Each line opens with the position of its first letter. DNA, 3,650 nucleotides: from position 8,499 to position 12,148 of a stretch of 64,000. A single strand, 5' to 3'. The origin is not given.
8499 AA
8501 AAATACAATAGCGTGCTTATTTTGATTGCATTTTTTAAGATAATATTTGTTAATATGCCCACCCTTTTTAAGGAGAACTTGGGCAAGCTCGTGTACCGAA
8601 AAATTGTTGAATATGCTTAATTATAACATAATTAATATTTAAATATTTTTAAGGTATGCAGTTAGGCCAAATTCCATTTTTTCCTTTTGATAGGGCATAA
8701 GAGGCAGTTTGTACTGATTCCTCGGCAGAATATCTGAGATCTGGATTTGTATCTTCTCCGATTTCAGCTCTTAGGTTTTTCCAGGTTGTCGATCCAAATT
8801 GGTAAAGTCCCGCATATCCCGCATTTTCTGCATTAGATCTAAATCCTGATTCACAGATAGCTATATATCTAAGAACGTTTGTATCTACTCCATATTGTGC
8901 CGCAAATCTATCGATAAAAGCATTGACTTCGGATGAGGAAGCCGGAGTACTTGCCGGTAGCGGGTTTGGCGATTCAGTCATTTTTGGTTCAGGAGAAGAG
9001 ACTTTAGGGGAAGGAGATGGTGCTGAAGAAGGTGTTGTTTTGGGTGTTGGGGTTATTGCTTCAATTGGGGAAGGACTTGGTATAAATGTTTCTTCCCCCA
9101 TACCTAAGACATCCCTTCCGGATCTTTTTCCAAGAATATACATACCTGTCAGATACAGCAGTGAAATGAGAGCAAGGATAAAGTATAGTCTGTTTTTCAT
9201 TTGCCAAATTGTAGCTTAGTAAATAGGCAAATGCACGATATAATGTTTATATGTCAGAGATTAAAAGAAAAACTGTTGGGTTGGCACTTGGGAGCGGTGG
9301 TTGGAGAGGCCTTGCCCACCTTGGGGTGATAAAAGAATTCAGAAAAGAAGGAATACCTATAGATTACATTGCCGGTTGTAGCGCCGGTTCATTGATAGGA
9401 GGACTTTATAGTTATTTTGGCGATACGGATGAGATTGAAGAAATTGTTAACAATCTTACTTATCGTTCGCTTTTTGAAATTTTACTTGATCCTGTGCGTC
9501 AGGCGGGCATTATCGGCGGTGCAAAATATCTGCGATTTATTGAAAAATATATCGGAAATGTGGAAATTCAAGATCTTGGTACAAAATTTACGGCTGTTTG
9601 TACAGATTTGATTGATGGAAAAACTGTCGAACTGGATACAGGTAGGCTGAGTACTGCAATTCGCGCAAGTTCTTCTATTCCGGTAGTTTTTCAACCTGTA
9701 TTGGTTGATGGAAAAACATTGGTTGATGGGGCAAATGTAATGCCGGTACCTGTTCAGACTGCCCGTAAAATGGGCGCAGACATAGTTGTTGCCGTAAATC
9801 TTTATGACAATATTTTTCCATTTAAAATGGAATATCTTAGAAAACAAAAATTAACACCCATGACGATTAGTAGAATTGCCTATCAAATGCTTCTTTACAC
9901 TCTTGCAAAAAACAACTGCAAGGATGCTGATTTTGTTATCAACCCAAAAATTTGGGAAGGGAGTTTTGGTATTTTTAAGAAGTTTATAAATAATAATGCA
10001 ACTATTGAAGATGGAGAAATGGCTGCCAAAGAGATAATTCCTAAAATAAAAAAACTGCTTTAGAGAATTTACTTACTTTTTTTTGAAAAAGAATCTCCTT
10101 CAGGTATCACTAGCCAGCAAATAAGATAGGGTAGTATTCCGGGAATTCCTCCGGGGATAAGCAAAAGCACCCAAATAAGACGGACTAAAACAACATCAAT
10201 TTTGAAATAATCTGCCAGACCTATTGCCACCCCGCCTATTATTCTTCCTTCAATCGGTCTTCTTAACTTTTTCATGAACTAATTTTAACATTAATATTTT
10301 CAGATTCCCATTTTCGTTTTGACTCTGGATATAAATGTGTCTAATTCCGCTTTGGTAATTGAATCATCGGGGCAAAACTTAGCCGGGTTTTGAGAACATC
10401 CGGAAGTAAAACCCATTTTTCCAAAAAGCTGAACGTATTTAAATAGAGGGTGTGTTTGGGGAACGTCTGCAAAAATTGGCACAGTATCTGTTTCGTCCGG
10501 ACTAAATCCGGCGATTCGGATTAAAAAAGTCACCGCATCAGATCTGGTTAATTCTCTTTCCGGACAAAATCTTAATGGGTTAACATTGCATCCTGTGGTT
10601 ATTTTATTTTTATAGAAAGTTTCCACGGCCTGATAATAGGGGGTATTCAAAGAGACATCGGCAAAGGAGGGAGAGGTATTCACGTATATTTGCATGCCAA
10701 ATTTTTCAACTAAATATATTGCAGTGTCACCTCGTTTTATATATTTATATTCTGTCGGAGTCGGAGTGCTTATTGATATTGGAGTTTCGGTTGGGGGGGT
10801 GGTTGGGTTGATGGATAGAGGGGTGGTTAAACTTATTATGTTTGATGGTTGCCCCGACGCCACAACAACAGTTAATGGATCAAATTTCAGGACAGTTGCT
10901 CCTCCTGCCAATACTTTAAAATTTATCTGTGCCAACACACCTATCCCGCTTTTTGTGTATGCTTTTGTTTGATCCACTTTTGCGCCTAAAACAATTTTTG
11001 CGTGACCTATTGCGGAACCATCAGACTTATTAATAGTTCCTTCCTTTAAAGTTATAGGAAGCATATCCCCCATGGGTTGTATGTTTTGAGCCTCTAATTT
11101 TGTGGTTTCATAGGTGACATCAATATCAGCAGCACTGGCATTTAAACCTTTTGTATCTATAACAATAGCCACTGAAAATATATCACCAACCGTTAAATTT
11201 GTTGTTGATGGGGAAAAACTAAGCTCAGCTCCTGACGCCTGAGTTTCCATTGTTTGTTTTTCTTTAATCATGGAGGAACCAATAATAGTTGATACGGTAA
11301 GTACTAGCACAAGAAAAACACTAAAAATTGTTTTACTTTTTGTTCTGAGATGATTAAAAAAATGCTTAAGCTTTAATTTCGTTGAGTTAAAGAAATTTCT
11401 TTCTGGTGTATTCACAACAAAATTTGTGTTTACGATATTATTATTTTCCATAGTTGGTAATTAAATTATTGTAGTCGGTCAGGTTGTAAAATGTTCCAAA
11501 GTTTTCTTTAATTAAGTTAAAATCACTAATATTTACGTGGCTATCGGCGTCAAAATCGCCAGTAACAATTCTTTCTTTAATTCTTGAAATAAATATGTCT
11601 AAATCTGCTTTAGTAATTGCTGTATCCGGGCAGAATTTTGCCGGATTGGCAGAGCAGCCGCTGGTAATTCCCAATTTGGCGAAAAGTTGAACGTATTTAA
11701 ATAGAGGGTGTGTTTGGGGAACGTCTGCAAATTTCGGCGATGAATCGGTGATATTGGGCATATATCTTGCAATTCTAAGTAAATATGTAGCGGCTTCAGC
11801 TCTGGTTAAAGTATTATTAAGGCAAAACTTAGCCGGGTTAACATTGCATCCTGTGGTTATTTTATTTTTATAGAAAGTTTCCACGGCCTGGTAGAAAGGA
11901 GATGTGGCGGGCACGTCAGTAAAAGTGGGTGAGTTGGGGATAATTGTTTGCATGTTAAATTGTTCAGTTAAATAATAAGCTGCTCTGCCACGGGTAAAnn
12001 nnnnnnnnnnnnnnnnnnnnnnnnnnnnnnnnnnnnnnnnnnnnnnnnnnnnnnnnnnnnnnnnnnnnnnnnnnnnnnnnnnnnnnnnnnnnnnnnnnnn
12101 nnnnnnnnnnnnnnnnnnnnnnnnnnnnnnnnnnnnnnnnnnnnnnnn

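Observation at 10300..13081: Adjacent cohesin-like and dockerin-like/GH5 genes, both with SLH-like anchors: a minimal cellulosome-style surface module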

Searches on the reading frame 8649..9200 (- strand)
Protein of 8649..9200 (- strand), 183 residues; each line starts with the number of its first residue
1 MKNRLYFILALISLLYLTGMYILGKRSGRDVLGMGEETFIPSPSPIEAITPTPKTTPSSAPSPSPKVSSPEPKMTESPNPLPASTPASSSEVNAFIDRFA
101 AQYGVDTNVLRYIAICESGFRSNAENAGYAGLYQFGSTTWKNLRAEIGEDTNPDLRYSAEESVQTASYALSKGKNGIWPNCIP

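Call 23: search_protein_families(library=pfam, proteins=[window:8649-9200:-], max_evalue=0.00001)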
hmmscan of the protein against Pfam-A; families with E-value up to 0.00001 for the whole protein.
window:8649-9200:- (183 aa): 1 family
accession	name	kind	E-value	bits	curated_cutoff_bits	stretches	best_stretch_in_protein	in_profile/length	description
PF01464.25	SLT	-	1.4e-07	31.6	21.3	1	98-172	5-78/117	Transglycosylase SLT domain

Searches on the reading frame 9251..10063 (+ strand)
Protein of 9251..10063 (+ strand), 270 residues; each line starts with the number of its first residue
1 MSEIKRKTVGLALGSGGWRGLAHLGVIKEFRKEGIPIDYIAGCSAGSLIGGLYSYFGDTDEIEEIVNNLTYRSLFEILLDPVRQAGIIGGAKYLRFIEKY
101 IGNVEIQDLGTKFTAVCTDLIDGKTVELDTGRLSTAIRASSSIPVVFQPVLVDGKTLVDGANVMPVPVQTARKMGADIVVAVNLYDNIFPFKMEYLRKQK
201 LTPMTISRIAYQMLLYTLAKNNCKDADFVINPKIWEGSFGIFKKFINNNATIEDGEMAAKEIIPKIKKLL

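Call 23: search_protein_families(library=pfam, proteins=[window:9251-10063:+], max_evalue=0.00001)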
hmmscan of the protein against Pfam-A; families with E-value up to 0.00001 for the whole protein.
window:9251-10063:+ (270 aa): 1 family
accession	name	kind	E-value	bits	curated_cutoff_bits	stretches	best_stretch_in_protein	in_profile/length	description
PF01734.28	Patatin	-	8.9e-32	111.3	27.7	1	11-171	1-190/191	Patatin-like phospholipase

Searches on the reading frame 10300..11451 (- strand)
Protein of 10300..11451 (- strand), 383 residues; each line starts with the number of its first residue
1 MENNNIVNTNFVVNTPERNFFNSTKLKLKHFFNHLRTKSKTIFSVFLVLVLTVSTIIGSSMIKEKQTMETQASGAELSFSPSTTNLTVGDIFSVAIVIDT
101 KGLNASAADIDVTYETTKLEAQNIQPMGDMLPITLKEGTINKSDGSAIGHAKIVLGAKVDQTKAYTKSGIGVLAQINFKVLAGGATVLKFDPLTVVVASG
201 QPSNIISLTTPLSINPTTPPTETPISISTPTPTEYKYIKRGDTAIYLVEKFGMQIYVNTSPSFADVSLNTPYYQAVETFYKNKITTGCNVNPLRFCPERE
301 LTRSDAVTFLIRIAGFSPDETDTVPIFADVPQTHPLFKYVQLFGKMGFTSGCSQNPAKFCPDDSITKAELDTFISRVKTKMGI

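Call 3: search_protein_families(library=pfam, proteins=[window:10300-11451:-], max_evalue=1)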
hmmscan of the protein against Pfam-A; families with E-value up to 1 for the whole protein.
window:10300-11451:- (383 aa): 3 families
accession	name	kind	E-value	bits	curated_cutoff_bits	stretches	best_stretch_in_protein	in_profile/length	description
PF00963.24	Cohesin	-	1.5e-06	28.9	24.1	1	83-201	8-124/139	Cohesin domain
PF22544.2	HYDIN_VesB_CFA65-like_Ig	-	0.091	13.4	25.5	1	68-122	40-93/100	HYDIN/CFA65/VesB-like, Ig-like domain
PF00395.25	SLH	-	0.13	12.7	20.8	0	327-369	2-42/44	S-layer homology domain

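Call 4: search_protein_families(library=ncbifam, proteins=[window:10300-11451:-], max_evalue=1)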
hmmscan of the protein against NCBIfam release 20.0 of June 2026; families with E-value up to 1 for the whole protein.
window:10300-11451:- (383 aa): 0 families

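Call 8: find_homologous_proteins(query=window:10300-11451:-)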
Query window:10300-11451:- (383 aa): 17 proteins with E <= 0.001 among 5387 candidates.
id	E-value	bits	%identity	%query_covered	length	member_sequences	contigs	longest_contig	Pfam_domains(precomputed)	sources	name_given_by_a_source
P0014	7.6e-248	839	100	100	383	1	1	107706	PF00963.25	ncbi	-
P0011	9.3e-96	339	34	36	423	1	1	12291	PF00395.26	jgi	jgi:hypothetical protein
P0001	8.1e-56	208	65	37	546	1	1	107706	PF00150.25,PF00395.26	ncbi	-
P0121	1.9e-38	151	39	31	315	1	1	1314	PF00395.26,PF00041.28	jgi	jgi:hypothetical protein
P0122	4.2e-19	87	32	36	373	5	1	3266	PF00395.26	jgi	-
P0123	1.0e-15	76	30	35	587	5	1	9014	PF07995.18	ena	-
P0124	2.0e-11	62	30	30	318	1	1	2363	PF00395.26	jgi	jgi:hypothetical protein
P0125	2.5e-10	58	39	30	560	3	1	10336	PF00395.26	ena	-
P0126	2.9e-10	58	33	30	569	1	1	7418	PF00395.26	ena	-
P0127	5.7e-10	57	34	36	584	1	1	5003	PF13540.13,PF00395.26,PF25390.2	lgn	-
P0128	5.8e-9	54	31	37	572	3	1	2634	PF00395.26,PF07995.18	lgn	-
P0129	1.7e-8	52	40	30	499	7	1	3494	PF00395.26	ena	-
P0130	4.5e-8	51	30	30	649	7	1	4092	PF00395.26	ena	-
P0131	6.8e-7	47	38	30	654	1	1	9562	PF09479.17,PF18998.7,PF00395.26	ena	-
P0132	4.6e-6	44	37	31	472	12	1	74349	PF00395.26,PF00082.28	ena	-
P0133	1.1e-4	40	36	30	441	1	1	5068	PF18676.7,PF18998.7,PF00395.26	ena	-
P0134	6.4e-4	37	31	31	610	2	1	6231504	PF08486.16,PF00395.26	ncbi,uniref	ncbi:SpoIID/LytB domain-containing protein [Niallia oryzisoli]|uniref:SpoIID/LytB domain-containing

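Call 44: search_solved_structures(query=window:10300-11451:-, max_evalue=1, show_alignments=2)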
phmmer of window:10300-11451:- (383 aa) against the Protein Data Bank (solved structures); distinct sequences matched with E-value up to 1: 2.
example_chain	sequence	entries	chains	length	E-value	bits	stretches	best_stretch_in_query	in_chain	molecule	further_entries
3pyw_A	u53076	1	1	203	0.42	13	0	294-354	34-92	S-layer protein sap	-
6bt4_A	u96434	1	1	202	0.43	13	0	294-354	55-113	S-layer protein sap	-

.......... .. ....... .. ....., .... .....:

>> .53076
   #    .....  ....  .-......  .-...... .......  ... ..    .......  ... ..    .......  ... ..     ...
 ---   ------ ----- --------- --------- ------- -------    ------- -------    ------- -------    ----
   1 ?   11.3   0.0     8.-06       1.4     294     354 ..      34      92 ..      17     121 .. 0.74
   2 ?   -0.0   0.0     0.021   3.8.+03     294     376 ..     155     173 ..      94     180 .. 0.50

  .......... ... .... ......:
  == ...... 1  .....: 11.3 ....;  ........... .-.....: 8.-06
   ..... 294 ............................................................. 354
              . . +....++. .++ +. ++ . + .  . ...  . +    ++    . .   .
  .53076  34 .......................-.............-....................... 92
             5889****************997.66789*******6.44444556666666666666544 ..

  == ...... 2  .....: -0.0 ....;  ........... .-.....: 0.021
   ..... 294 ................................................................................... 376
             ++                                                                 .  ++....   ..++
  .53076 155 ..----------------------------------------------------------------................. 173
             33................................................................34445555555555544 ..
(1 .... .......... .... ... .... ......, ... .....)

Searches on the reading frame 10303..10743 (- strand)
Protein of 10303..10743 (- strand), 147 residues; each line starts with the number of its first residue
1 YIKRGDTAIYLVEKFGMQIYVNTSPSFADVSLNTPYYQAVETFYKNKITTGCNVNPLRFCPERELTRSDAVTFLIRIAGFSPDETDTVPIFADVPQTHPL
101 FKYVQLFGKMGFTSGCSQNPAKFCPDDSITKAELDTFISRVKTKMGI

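Call 5: search_protein_families(library=pfam, proteins=[window:10303-10743:-], max_evalue=10)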
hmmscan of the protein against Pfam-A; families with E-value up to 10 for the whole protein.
seq(147 aa): 1 family
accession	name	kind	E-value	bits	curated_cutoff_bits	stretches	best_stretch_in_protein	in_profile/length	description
PF00395.25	SLH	-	0.0027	18.1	20.8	0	91-133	2-42/44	S-layer homology domain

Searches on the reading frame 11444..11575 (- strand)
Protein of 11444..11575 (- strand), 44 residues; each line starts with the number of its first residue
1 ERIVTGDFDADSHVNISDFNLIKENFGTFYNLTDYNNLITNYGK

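Call 5: search_protein_families(library=pfam, proteins=[window:11444-11575:-], max_evalue=10)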
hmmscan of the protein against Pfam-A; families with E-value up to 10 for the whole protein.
seq(44 aa): 3 families
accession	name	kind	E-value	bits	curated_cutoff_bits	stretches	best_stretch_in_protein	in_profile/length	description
PF00404.24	Dockerin_1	-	0.024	15.2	22.9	1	6-27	2-23/57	Dockerin type I domain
PF17222.9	Peptidase_C107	-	0.075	12.5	25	1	11-43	252-283/314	Viral cysteine endopeptidase C107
PF17395.7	DUF5403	-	0.23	12.4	29.2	1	4-29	52-76/97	Family of unknown function (DUF5403)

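Call 69: find_related_loci(query=A6, collection=metagenome_contigs, flank=5000)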
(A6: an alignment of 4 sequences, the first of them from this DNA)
Query A6 (44 aa) in metagenome_contigs; peptide patterns used: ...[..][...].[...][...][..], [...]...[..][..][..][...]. (x = any residue, [..] = any of these).
600 stretches matched a pattern (row limit reached: there are more); 32 encode a relative of the query (tblastn E <= 1e-3); 32 distinct loci.
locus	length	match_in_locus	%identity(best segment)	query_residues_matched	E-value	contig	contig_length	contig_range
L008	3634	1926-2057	55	1-44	4e-13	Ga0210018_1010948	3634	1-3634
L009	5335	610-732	51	4-44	2e-11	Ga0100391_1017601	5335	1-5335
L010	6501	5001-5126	52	3-44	4e-11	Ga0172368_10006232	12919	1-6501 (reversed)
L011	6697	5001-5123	54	4-44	4e-11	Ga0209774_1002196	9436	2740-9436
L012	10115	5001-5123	54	4-44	7e-11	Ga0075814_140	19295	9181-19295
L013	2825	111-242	48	1-44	6e-11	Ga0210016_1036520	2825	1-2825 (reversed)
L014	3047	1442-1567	50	3-44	1e-10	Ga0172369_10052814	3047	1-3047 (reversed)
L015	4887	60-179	53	5-44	2e-10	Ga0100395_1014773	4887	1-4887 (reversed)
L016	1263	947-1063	51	6-44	4e-10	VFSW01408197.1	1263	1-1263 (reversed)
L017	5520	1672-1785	54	5-43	6e-10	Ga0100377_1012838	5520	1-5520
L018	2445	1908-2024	51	6-44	6e-10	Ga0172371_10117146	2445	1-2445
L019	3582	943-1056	54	5-43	6e-10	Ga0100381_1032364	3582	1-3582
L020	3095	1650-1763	54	5-43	7e-10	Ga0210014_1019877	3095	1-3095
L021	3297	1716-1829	54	5-43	6e-10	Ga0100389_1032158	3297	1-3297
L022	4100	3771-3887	44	6-44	9e-10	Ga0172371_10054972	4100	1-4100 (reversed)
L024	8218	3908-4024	49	6-44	1e-9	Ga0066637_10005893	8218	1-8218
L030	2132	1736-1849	47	7-44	2e-8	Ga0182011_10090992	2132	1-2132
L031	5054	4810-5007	45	6-43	9e-8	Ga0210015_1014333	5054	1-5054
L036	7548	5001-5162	35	6-44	9e-6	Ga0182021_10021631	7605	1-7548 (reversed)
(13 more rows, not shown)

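Call 72: search_protein_families(library=pfam, proteins=[L008:114-2060:+, L010:3720-5129:+, L011:3426-5126:+, L012:3435-5126:+, L014:197-1570:+, L024:2351-4027:+, L030:434-1852:+, L031:3865-5016:+, L036:3396-5165:+], max_evalue=0.001)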
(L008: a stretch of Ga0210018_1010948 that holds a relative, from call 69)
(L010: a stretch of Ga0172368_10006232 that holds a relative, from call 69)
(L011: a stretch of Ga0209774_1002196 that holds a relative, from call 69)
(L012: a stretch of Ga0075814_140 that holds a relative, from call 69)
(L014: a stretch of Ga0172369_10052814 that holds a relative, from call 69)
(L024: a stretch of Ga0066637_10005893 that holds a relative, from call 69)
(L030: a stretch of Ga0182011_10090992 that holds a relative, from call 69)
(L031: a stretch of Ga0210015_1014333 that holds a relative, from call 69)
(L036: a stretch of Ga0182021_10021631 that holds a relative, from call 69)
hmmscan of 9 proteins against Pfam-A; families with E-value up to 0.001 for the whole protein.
L008:114-2060:+ (648 aa): 1 family
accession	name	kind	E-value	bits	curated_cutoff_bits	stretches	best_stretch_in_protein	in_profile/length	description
PF15892.11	BNR_4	-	2e-20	73.7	27.3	1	89-347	18-266/272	BNR repeat-containing family member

L010:3720-5129:+ (469 aa): 1 family
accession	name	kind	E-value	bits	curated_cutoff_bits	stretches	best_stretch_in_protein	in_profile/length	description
PF13088.12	BNR_2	-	1.3e-05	25.1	31.4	0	189-384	38-205/277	BNR repeat-like domain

L011:3426-5126:+ (566 aa): 0 families

L012:3435-5126:+ (563 aa): 0 families

L014:197-1570:+ (457 aa): 1 family
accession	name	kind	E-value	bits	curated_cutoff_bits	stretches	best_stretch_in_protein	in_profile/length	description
PF02012.26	BNR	-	0.00017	21.5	27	0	348-357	2-11/12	BNR/Asp-box repeat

L024:2351-4027:+ (558 aa): 0 families

L030:434-1852:+ (472 aa): 0 families

L031:3865-5016:+ (383 aa): 0 families

L036:3396-5165:+ (589 aa): 4 families
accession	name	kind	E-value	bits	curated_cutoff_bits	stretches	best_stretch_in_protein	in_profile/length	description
PF01229.23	Glyco_hydro_39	-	2e-06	27.3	26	1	107-226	121-238/472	Glycosyl hydrolases family 39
PF00404.24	Dockerin_1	-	2.6e-06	28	22.9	1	535-583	1-52/57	Dockerin type I domain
PF13517.12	FG-GAP_3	-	2.9e-05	25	26.9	0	527-547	40-60/61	FG-GAP-like repeat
PF17751.7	SKICH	-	0.0007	20.5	23.4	0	436-518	4-91/103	SKICH domain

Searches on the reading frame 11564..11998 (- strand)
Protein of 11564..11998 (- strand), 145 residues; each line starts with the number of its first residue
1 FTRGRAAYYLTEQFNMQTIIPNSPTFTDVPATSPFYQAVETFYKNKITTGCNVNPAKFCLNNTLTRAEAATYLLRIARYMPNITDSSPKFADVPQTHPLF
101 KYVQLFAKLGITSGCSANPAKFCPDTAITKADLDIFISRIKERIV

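Call 5: search_protein_families(library=pfam, proteins=[window:11564-11998:-], max_evalue=10)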
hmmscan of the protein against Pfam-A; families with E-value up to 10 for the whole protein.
seq(145 aa): 1 family
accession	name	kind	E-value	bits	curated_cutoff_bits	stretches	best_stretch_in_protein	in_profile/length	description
PF00395.25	SLH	-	3.4e-09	37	20.8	2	89-132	1-42/44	S-layer homology domain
